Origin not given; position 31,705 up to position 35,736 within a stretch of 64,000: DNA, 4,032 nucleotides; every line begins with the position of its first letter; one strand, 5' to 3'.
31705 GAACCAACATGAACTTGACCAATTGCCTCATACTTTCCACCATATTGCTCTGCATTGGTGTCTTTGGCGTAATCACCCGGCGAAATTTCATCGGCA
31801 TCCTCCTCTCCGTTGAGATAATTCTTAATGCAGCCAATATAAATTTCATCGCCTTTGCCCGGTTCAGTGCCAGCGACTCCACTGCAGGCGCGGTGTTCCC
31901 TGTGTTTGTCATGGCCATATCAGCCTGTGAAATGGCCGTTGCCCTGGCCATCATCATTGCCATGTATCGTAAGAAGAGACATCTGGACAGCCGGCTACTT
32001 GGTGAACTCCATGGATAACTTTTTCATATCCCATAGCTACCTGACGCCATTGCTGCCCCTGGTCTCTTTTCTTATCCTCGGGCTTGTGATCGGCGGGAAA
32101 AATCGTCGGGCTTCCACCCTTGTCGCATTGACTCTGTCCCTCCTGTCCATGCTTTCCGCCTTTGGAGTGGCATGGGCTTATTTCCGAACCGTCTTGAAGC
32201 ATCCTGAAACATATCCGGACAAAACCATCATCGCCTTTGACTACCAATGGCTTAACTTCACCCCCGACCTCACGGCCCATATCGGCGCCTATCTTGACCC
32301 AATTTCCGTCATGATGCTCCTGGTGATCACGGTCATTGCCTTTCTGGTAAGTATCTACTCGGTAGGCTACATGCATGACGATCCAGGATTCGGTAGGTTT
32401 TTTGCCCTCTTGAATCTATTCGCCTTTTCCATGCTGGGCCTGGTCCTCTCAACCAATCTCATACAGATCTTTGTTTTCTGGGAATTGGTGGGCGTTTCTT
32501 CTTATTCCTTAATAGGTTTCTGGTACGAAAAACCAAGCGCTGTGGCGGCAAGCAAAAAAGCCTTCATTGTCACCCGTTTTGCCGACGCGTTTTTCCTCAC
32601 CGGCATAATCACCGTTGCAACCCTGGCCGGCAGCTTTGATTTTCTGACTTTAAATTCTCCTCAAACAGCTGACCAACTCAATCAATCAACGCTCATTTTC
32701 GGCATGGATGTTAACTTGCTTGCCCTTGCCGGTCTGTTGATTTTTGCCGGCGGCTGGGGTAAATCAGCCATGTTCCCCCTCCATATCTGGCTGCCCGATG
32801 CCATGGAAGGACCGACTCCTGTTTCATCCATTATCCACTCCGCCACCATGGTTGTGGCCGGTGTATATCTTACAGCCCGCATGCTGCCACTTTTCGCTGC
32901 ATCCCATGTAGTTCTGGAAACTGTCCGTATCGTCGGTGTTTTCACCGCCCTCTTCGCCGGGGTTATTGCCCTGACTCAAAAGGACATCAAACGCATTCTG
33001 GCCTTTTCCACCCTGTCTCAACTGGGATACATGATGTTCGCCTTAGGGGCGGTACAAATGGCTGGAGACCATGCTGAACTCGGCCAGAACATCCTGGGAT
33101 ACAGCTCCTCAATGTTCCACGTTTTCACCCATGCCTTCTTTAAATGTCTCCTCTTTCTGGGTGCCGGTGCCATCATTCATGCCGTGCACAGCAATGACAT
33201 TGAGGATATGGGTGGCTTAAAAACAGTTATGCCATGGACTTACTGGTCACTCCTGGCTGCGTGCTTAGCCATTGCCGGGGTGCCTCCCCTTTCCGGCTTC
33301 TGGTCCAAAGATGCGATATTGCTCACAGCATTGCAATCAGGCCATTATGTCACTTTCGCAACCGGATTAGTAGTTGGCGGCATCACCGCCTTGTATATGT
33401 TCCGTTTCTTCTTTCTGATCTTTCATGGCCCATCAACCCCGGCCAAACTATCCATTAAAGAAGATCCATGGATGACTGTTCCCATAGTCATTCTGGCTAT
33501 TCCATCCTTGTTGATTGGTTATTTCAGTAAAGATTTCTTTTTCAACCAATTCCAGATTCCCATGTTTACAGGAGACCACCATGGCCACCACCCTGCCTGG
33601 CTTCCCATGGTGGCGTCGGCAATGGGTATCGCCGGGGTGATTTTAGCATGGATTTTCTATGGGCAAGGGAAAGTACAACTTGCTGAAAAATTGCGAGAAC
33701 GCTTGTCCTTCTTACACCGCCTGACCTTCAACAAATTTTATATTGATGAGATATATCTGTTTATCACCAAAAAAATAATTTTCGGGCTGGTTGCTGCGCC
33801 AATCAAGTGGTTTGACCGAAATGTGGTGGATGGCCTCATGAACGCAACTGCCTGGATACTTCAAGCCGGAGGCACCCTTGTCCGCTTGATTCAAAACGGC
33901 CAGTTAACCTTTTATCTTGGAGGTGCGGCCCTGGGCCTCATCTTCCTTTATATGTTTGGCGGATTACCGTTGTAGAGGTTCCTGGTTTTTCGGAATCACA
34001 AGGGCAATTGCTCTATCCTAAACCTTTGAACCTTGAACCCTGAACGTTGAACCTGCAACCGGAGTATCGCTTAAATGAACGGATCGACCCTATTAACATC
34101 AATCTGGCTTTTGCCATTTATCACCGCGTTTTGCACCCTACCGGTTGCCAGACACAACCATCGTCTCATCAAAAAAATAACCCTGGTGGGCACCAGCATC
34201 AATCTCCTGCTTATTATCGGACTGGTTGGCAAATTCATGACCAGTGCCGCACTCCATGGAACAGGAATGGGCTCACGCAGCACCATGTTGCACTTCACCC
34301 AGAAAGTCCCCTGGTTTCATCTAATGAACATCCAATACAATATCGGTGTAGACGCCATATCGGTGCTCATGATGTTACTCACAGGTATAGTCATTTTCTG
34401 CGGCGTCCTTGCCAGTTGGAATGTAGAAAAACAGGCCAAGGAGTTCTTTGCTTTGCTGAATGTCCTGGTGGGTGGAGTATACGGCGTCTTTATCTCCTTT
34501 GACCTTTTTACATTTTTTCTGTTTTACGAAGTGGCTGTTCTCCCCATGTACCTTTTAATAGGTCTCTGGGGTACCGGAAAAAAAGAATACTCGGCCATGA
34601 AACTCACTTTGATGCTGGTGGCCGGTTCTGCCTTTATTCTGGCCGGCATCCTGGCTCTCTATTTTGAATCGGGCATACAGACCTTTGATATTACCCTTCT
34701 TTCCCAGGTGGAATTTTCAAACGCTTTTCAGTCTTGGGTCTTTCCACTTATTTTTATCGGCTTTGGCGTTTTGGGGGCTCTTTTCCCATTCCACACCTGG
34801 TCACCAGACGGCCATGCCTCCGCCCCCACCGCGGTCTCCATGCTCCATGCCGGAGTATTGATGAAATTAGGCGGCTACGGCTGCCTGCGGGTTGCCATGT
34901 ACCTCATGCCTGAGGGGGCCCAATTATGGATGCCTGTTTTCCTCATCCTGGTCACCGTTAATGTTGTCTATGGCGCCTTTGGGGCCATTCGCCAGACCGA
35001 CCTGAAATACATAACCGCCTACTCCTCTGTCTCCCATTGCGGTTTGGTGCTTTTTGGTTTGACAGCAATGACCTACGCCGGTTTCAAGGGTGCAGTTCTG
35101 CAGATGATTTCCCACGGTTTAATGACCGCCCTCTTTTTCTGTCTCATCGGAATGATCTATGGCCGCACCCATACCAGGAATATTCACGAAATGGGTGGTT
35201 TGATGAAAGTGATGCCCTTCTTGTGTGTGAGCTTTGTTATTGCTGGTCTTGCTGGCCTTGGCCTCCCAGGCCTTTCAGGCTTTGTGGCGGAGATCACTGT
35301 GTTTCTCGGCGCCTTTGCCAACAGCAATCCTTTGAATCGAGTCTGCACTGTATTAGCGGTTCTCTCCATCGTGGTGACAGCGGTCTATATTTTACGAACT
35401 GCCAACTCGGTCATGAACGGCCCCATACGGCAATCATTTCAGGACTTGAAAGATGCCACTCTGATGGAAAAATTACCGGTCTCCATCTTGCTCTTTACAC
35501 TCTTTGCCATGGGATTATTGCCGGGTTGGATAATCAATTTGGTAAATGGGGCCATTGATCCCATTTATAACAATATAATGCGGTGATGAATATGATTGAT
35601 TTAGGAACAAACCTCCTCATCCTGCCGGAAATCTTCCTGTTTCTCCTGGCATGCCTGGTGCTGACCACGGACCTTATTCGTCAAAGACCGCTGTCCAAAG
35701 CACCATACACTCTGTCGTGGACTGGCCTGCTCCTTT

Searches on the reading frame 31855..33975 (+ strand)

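Call 29: search_protein_families(library=pfam, proteins=[window:31855-33975:+], max_evalue=0.001)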
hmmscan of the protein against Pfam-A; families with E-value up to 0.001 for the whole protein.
window:31855-33975:+ (706 aa): 2 families
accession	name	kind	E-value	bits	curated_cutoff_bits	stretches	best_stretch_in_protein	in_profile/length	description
PF00361.26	Proton_antipo_M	-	1.6e-74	251.2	21.5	1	199-511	1-294/294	NADH:quinone oxidoreductase/Mrp antiporter, TM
PF00662.26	Proton_antipo_N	-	7.7e-19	67.8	24.5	1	132-183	1-51/51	NADH-Ubiquinone oxidoreductase (complex I), chain 5 N-terminus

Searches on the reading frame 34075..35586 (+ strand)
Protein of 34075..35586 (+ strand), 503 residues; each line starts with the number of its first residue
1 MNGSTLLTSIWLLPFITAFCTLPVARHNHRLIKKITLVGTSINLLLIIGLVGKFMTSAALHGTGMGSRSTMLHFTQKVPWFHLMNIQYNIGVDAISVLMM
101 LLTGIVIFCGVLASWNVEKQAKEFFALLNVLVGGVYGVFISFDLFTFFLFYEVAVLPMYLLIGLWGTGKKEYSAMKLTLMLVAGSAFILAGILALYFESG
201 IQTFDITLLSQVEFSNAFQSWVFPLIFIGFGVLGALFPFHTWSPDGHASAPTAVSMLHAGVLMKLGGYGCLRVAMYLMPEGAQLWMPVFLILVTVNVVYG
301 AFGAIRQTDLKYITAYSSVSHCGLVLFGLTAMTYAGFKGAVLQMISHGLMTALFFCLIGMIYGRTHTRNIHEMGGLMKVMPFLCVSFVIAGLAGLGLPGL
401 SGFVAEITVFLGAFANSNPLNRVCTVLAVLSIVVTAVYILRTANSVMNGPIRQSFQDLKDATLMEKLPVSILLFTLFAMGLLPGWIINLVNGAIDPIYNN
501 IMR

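Call 29: search_protein_families(library=pfam, proteins=[window:34075-35586:+], max_evalue=0.001)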
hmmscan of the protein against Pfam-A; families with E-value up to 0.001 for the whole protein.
window:34075-35586:+ (503 aa): 1 family
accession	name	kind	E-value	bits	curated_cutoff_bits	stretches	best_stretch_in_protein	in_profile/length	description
PF00361.26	Proton_antipo_M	-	5.1e-67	226.6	21.5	1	142-428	2-291/294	NADH:quinone oxidoreductase/Mrp antiporter, TM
